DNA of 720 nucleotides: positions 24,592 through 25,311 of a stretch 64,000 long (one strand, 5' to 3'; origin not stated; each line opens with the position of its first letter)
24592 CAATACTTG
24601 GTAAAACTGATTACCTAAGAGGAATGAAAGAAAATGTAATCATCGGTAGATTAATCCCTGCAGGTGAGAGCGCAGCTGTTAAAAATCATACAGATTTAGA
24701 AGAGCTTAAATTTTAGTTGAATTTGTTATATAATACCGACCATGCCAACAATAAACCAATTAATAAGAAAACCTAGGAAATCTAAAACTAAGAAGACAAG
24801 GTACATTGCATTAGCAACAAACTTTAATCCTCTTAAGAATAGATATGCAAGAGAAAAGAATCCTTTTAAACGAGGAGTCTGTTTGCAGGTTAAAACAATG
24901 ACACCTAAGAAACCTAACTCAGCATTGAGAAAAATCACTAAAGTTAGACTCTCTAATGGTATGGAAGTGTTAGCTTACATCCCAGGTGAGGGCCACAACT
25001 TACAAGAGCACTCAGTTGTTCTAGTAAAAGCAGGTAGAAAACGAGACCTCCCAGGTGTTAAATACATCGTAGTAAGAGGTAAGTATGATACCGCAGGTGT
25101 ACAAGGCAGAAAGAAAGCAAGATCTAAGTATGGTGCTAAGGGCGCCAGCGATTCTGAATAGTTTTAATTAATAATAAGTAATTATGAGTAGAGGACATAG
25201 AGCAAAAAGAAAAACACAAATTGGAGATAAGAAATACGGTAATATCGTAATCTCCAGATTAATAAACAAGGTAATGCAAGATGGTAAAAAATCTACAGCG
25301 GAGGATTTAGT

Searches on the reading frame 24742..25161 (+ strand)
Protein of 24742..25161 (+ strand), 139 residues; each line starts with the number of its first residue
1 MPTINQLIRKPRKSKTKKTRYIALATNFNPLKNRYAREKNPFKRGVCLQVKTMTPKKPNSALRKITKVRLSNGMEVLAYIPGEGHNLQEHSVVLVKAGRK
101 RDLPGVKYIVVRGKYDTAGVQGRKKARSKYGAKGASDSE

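Call 53: search_protein_families(library=pfam, proteins=[window:24742-25161:+], max_evalue=0.001)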
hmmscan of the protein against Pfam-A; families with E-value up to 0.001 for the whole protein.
window:24742-25161:+ (139 aa): 1 family
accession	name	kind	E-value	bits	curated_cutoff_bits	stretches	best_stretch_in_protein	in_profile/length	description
PF00164.32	Ribosom_S12_S23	-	5.1e-34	116.7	22.3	1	36-129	7-104/110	Ribosomal protein S12/S23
